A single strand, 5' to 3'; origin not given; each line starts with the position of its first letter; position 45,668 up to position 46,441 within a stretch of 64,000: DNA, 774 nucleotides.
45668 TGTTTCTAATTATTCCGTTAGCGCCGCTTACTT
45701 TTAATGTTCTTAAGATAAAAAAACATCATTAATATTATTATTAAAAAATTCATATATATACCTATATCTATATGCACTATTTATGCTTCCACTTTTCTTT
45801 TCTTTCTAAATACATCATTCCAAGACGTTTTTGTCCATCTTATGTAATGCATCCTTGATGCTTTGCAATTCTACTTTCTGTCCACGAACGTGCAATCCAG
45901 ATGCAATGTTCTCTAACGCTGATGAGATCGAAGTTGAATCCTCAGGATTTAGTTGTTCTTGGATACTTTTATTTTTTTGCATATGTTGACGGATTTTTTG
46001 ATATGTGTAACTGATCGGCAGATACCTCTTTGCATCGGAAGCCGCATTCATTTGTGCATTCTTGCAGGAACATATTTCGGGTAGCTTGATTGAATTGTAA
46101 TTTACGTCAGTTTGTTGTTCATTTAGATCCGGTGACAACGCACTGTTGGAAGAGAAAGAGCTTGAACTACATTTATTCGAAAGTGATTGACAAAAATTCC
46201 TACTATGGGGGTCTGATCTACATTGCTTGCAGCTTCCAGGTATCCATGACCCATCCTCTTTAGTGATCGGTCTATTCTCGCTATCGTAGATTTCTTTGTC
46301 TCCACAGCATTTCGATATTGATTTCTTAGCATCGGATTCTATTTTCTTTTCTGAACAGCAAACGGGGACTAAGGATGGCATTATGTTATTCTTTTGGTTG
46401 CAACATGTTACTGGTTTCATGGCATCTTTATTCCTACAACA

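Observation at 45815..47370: YAP7 and YOL029C read as one bZIP gene split by a frameshift in an A7/T7 homopolymer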

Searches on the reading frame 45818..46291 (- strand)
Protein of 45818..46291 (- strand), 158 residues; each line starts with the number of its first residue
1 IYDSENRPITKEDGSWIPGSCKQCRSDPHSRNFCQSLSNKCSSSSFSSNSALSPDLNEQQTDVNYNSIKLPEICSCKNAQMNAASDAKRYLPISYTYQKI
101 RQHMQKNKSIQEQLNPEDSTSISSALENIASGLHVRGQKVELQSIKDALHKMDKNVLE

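Call 32: find_homologous_proteins(query=A3, max_evalue=0.01)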
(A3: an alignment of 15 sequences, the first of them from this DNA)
Query A3 (15 sequences) (158 aa, profile of the alignment): 7 proteins with E <= 0.01 among 1066 candidates.
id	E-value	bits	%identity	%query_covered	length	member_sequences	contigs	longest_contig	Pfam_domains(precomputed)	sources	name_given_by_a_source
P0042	1.9e-56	208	99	100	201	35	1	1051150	PF28364.1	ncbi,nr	ncbi:BFH_HP2_G0048270.mRNA.1.CDS.1 [Saccharomyces cerevisiae]|nr:BFH_HP2_G0048270.mRNA.1.CDS.1 [Sacc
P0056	1.1e-25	108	97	49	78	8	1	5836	-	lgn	-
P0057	1.3e-20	92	35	43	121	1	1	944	-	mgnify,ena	mgnify:FL=1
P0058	2.4e-16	78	98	38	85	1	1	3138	-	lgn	-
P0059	8.3e-13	67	86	41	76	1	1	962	-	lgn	-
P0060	3.3e-7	48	98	28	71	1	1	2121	-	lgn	-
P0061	4.2e-4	38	100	18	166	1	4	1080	PF28364.1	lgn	-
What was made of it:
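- Tried and rejected: A word-indexed profile search with the C-terminal module (call 32) returned only fragments.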

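Call 33: search_solved_structures(query=A3, max_evalue=10, show_alignments=3)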
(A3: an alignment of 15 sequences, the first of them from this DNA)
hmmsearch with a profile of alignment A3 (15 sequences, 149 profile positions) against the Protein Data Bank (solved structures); distinct sequences matched with E-value up to 10: 3.
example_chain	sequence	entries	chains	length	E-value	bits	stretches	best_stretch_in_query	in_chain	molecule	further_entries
8qr1_C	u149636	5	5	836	0.11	15.8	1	61-145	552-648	Enhancer of polycomb homolog 1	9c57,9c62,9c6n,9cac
8daa_B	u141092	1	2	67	0.41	14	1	24-55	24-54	Affibody LL2.FIVK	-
8da8_B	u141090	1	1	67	0.48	13.8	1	24-55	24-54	Affibody LL2.FIIK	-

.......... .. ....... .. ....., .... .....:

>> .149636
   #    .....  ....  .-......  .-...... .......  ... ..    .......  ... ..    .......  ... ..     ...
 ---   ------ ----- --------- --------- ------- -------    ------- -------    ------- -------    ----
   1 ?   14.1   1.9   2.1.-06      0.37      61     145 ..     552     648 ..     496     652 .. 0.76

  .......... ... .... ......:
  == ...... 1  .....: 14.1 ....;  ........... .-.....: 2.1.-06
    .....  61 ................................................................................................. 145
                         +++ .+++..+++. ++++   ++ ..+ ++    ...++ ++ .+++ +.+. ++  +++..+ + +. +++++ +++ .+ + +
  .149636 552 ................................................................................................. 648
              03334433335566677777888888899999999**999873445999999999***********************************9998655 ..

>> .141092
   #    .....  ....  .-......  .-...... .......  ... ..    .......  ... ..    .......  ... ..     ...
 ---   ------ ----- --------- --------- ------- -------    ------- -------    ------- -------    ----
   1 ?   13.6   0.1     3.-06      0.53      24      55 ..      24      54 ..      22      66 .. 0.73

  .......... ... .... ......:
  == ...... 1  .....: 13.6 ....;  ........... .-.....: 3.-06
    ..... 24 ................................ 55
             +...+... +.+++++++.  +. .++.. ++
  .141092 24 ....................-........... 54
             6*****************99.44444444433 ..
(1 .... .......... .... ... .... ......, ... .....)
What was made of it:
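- On Yap1/Pap1 redox CRD (PF08601): PDB sequence search: best E = 0.11, to an unrelated protein (call 33).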

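Call 43: predict_structure(alignment_id=A3)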
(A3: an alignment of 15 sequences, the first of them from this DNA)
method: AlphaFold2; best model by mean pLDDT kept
length: 158 residues; sequences in the alignment: 15
mean_pLDDT: 62.1   pTM: 0.55
mean pLDDT of the five models: 62.1, 60.9, 57.5, 56.3, 56.2
residues with pLDDT >= 90: 0; 70-90: 83; 50-70: 17; < 50: 58
segments of 3 or more residues with pLDDT < 50: 1-3, 43-86, 110-117, 156-158
pLDDT, mean of each block of 10 residues (from residue 1): 60 76 81 82 37 28 37 33 51 83 70 47 80 83 84 60
secondary structure, 60 per line:
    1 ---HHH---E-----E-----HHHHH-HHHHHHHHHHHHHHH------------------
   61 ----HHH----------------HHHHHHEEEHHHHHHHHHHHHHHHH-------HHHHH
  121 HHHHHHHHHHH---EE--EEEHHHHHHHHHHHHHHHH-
elements in order: H22-26 H28-42 H84-89 E90-92 H93-108 H116-131 E139-141 H142-157
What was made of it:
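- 45818..46024 (-): Conserved C-terminal module (residues 450-518: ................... ... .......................). The predicted structure is helical with pLDDT 70-84 (call 43).
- Tried and rejected: The AlphaFold model of the module is only moderately confident (pLDDT 62, pTM 0.55, call 43), so the lack of fold matches is weak evidence.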

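Call 45: search_protein_representatives(alignment_id=A3)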
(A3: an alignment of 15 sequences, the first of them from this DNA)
Query: 15 sequences, 149 profile positions. Proteins with E-value up to 0.001 (for the whole library): 88; up to 1e-10: 20; up to 1e-30: 8. The best 88 are listed.
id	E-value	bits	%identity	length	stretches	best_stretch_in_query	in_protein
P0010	4.8e-72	257.2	-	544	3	8-148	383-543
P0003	1.8e-52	193.7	-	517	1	1-149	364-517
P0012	1.2e-51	191.1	-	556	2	2-149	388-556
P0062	4.0e-42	160.1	-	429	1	3-145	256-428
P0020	1.8e-41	158.0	-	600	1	8-148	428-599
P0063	1.3e-37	145.5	-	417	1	3-145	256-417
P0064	8.5e-37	142.8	-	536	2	6-148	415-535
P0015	9.1e-34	133.0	-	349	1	2-148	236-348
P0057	4.2e-21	91.9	-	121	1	62-144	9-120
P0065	5.6e-18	81.7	-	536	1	13-149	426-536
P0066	9.5e-18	81.0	-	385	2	79-147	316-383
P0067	1.1e-17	80.8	-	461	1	14-148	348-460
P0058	7.5e-17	78.1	-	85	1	85-149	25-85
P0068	1.3e-15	74.1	-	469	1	4-146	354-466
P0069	6.3e-14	68.6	-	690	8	83-129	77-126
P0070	4.0e-13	66.0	-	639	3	79-148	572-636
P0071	5.9e-13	65.4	-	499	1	9-147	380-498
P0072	7.3e-12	61.9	-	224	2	74-147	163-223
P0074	9.8e-10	55.0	-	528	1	10-142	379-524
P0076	2.6e-09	53.6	-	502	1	15-147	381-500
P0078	1.4e-08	51.3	-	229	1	6-146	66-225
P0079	3.8e-08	49.8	-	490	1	13-147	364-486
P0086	6.9e-07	45.8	-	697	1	9-147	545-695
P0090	1.6e-06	44.5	-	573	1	14-145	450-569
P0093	2.8e-06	43.8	-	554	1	13-147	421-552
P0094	3.0e-06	43.7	-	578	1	6-146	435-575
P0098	5.5e-06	42.8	-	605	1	13-147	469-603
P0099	7.5e-06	42.4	-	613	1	14-147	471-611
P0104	1.5e-05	41.4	-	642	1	15-146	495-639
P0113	5.0e-05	39.7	-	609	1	8-145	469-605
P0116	6.4e-05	39.4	-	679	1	12-145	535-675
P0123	1.1e-04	38.5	-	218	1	15-90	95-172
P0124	1.3e-04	38.4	-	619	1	8-146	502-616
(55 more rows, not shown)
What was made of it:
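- Tried and rejected: The exhaustive representative search (call 45) was needed.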

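Call 46: search_protein_families(library=pfam, max_evalue=0.01, proteins=[P0086, P0090, P0093, P0094, P0098, P0099, P0104, P0113, P0116, P0124])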
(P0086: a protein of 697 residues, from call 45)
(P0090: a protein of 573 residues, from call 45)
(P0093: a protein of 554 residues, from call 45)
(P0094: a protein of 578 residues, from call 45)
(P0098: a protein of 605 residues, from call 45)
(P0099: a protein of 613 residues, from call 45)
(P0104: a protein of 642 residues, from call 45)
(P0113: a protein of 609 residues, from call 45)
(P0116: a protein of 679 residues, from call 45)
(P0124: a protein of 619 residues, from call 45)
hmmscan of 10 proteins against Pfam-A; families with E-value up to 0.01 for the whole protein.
P0086 (697 aa): 2 families
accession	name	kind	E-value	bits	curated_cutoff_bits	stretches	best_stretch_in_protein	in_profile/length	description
PF10297.14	Hap4_Hap_bind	-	1.8e-08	34.6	21.1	1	81-97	1-17/17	Minimal binding motif of Hap4 for binding to Hap2/3/5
PF00170.26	bZIP_1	-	0.00035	21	27.6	1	105-157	8-63/64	bZIP transcription factor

P0090 (573 aa): 2 families
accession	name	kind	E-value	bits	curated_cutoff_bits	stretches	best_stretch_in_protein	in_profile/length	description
PF10297.14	Hap4_Hap_bind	-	9.1e-08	32.4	21.1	1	53-69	1-17/17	Minimal binding motif of Hap4 for binding to Hap2/3/5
PF00170.26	bZIP_1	-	0.0011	19.5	27.6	1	77-109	8-40/64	bZIP transcription factor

P0093 (554 aa): 2 families
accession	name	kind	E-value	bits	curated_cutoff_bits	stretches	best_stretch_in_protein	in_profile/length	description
PF10297.14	Hap4_Hap_bind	-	3.2e-08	33.8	21.1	1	22-38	1-17/17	Minimal binding motif of Hap4 for binding to Hap2/3/5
PF00170.26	bZIP_1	-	0.0024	18.4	27.6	1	46-99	8-57/64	bZIP transcription factor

P0094 (578 aa): 2 families
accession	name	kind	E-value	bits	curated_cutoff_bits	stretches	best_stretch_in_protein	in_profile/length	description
PF10297.14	Hap4_Hap_bind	-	4e-07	30.3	21.1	1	85-101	1-17/17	Minimal binding motif of Hap4 for binding to Hap2/3/5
PF00170.26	bZIP_1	-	0.00014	22.3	27.6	1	108-137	7-36/64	bZIP transcription factor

P0098 (605 aa): 2 families
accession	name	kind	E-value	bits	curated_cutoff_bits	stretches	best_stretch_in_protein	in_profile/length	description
PF10297.14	Hap4_Hap_bind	-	3.8e-08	33.6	21.1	1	41-57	1-17/17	Minimal binding motif of Hap4 for binding to Hap2/3/5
PF00170.26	bZIP_1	-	0.0087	16.6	27.6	0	65-102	8-46/64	bZIP transcription factor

P0099 (613 aa): 2 families
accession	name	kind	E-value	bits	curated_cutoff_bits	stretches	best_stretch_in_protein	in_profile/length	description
PF10297.14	Hap4_Hap_bind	-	1.3e-08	35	21.1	1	72-88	1-17/17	Minimal binding motif of Hap4 for binding to Hap2/3/5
PF00170.26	bZIP_1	-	2e-05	25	27.6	1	96-133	8-46/64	bZIP transcription factor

P0104 (642 aa): 2 families
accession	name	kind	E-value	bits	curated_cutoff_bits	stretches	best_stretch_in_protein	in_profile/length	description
PF10297.14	Hap4_Hap_bind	-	4.7e-07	30.1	21.1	1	87-103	1-17/17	Minimal binding motif of Hap4 for binding to Hap2/3/5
PF00170.26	bZIP_1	-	0.0024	18.4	27.6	1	110-142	7-39/64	bZIP transcription factor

P0113 (609 aa): 2 families
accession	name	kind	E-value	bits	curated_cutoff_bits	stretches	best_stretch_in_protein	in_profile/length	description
PF10297.14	Hap4_Hap_bind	-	1.8e-08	34.6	21.1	1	70-86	1-17/17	Minimal binding motif of Hap4 for binding to Hap2/3/5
PF00170.26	bZIP_1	-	4.8e-05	23.8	27.6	1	93-144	7-61/64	bZIP transcription factor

P0116 (679 aa): 2 families
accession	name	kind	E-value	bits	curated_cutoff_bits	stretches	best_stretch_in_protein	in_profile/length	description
PF10297.14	Hap4_Hap_bind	-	1.9e-08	34.5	21.1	1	78-94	1-17/17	Minimal binding motif of Hap4 for binding to Hap2/3/5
PF00170.26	bZIP_1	-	0.00037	21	27.6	0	102-137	8-43/64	bZIP transcription factor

P0124 (619 aa): 3 families
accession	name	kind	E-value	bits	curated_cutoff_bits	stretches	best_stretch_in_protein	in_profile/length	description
PF10297.14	Hap4_Hap_bind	-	3e-07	30.7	21.1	1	62-78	1-17/17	Minimal binding motif of Hap4 for binding to Hap2/3/5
PF00170.26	bZIP_1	-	0.00044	20.7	27.6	1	85-122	7-44/64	bZIP transcription factor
PF05769.16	SIKE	-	0.0044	17.4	24.3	1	96-184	32-128/180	SIKE family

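Call 47: search_protein_families(library=pfam, max_evalue=0.01, proteins=[P0062, P0064, P0065, P0067, P0068, P0070, P0071, P0074, P0076, P0079])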
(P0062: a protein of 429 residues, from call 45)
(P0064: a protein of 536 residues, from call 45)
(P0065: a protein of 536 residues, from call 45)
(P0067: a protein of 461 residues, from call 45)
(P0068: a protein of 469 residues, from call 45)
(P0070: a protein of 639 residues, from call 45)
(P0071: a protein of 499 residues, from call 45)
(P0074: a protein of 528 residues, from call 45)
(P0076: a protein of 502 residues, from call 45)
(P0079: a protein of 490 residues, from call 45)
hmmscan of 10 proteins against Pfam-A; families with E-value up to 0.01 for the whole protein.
P0062 (429 aa): 3 families
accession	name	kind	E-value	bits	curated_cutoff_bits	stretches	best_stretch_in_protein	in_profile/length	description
PF10297.14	Hap4_Hap_bind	-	4.4e-06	27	21.1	1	21-36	2-17/17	Minimal binding motif of Hap4 for binding to Hap2/3/5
PF00170.26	bZIP_1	-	5.5e-06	26.8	27.6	1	107-157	7-57/64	bZIP transcription factor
PF03131.22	bZIP_Maf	-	0.0046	17.9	22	1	107-165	32-90/92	bZIP Maf transcription factor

P0064 (536 aa): 1 family
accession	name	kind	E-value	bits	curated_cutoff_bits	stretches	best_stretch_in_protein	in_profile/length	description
PF00170.26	bZIP_1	-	7.6e-05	23.2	27.6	1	77-129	6-58/64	bZIP transcription factor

P0065 (536 aa): 2 families
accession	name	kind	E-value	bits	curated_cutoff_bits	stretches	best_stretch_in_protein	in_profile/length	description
PF00170.26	bZIP_1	-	8.4e-07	29.5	27.6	1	77-126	6-55/64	bZIP transcription factor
PF10297.14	Hap4_Hap_bind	-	0.00034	21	21.1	1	32-48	1-17/17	Minimal binding motif of Hap4 for binding to Hap2/3/5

P0067 (461 aa): 3 families
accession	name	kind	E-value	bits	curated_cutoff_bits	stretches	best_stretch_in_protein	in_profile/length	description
PF10297.14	Hap4_Hap_bind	-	6.5e-06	26.5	21.1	1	25-41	1-17/17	Minimal binding motif of Hap4 for binding to Hap2/3/5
PF00170.26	bZIP_1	-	6.9e-05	23.3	27.6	1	71-115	7-51/64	bZIP transcription factor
PF14945.12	LLC1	-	0.0025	18.9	27.3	1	101-159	15-60/119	Normal lung function maintenance, Low in Lung Cancer 1 protein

P0068 (469 aa): 2 families
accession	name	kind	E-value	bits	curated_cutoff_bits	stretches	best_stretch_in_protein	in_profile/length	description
PF10297.14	Hap4_Hap_bind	-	3.5e-07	30.5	21.1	1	42-57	2-17/17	Minimal binding motif of Hap4 for binding to Hap2/3/5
PF00170.26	bZIP_1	-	1.8e-06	28.4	27.6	1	90-145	7-62/64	bZIP transcription factor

P0070 (639 aa): 1 family
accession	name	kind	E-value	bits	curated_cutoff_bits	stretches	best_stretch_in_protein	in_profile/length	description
PF00170.26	bZIP_1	-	0.00027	21.4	27.6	1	95-127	7-39/64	bZIP transcription factor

P0071 (499 aa): 2 families
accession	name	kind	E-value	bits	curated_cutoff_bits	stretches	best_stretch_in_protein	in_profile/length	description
PF07716.20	bZIP_2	-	5e-06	26.9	22.3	1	105-147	5-46/54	Basic region leucine zipper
PF00170.26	bZIP_1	-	0.00012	22.5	27.6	1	107-157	7-57/64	bZIP transcription factor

P0074 (528 aa): 2 families
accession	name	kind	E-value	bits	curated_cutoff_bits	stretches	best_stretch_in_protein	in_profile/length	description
PF10297.14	Hap4_Hap_bind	-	3.8e-07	30.4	21.1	1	65-81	1-17/17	Minimal binding motif of Hap4 for binding to Hap2/3/5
PF00170.26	bZIP_1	-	3.1e-05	24.4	27.6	1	87-118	6-37/64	bZIP transcription factor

P0076 (502 aa): 2 families
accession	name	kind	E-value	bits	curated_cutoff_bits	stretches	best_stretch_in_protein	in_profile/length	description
PF10297.14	Hap4_Hap_bind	-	1.5e-08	34.9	21.1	1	29-45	1-17/17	Minimal binding motif of Hap4 for binding to Hap2/3/5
PF00170.26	bZIP_1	-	1.5e-05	25.4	27.6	1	53-91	8-48/64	bZIP transcription factor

P0079 (490 aa): 3 families
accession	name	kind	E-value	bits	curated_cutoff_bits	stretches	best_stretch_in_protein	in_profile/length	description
PF10297.14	Hap4_Hap_bind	-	7.2e-08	32.7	21.1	1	37-52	2-17/17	Minimal binding motif of Hap4 for binding to Hap2/3/5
PF00170.26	bZIP_1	-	4.3e-05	24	27.6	1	59-93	7-41/64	bZIP transcription factor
PF08961.15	NRBF2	-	0.0017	18.4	36.8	1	94-156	88-145/200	Nuclear receptor-binding factor 2, autophagy regulator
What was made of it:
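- On Hap4L-bZIP subfamily (HapX/Hap43/Yap5/Yap7): Of 20 sampled, all carry a bZIP and 17 carry Hap4L (calls 45-47).
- On Yap1/Pap1 redox CRD (PF08601): None in 20 relatives (calls 46, 47).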

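Call 48: fold_search(model_id=the predicted structure, library=pdb)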
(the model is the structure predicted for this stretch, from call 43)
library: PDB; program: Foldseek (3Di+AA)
matches with E <= 10: 4; with E <= 0.001: 0
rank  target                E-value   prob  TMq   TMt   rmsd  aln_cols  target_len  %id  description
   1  5x9a_B                5.5e+00  0.11  0.27  0.23   5.0        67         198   13  Crystal structure of calaxin with calcium (released 2018-03-14)
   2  1uhh_A                9.0e+00  0.02  0.16  0.14   5.9        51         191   20  Crystal structure of cp-aequorin (released 2005-02-08)
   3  3h3u_A                9.5e+00  0.02  0.13  0.10   5.1        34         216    9  Crystal structure of CRP (cAMP receptor Protein) from Mycobacterium tuberculosis (released 2010-02-02)
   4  3eyj_B                9.5e+00  0.01  0.14  0.13  24.6       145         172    6  Structure of Influenza Haemagglutinin in complex with an inhibitor of membrane fusion (released 2009-01-13)
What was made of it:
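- On Yap1/Pap1 redox CRD (PF08601): Foldseek against PDB: best E = 5.5 (call 48; the model is only pLDDT 62).
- Closest known: Yap1/Pap1 redox-sensing cysteine-rich domains. Different: There is no sequence or fold match to any solved structure, which would include the Yap1 redox domain (calls 33, 48).
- Tried and rejected: A PDB sequence search (call 33) and a Foldseek PDB search (call 48) gave nothing significant.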

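Call 59: list_cluster_members(proteins=[P0086, P0090, P0099, P0104, P0116, P0067, P0074, P0078, P0123, P0072])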
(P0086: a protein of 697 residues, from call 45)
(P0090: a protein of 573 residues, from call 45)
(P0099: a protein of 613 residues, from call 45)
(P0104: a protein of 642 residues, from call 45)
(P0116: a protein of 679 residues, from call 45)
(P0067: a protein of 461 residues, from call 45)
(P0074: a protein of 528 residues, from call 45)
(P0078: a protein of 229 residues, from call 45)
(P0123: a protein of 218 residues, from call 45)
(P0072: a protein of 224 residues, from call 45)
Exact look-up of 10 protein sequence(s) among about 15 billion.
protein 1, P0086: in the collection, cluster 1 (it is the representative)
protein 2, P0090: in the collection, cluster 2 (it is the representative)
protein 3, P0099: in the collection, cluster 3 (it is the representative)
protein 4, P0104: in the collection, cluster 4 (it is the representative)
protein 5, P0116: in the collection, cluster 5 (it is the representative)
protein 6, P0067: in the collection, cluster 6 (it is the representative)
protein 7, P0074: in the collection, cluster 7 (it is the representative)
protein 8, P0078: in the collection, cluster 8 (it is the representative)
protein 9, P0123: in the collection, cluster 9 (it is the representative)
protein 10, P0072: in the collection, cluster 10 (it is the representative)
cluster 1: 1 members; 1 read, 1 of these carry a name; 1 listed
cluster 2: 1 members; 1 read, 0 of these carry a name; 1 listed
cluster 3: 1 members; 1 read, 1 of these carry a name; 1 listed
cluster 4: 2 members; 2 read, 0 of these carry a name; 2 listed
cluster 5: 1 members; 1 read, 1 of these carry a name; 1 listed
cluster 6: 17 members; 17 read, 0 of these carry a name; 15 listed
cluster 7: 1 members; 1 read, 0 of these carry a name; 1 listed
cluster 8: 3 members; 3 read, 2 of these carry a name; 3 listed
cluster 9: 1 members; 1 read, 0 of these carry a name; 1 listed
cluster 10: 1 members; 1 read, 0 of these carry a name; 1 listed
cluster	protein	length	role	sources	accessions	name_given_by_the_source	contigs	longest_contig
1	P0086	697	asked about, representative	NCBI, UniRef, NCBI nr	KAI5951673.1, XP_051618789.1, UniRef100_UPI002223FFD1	hypothetical protein KGF54_004748 [Candida jiufengensis] | uncharacterized protein n=1 Tax=Candida jiufengensis TaxID=497108 RepID=UPI002223FFD1 | uncharacterized protein KGF54_004748 [Candida jiufengensis]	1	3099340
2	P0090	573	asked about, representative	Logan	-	-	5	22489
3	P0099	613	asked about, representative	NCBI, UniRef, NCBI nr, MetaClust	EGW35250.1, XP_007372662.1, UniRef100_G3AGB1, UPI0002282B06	uncharacterized protein SPAPADRAFT_133020 [Spathaspora passalidarum NRRL Y-27907] | BZIP domain-containing protein n=1 Tax=Spathaspora passalidarum (strain NRRL Y-27907 / ... | status=active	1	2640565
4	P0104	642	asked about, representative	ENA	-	-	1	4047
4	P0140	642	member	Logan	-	-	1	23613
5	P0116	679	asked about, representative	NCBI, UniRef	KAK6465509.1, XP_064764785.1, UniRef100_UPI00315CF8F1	jun-like transcription factor [Scheffersomyces coipomensis] | jun-like transcription factor n=1 Tax=Scheffersomyces coipomensis TaxID=1788519 ...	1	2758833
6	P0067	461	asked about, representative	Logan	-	-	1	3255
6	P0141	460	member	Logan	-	-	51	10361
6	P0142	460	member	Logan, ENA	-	-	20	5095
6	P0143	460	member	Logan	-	-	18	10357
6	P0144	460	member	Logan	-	-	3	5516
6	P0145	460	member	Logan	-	-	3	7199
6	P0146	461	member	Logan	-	-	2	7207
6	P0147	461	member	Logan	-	-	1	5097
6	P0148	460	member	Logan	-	-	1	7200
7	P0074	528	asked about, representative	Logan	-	-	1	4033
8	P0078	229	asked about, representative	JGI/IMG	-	hypothetical protein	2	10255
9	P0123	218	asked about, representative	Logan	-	-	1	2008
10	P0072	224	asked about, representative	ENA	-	-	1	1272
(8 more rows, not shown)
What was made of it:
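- Tried and rejected: Source names for distant relatives were uninformative ('hypothetical', 'jun-like', 'BZIP domain-containing', call 59).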
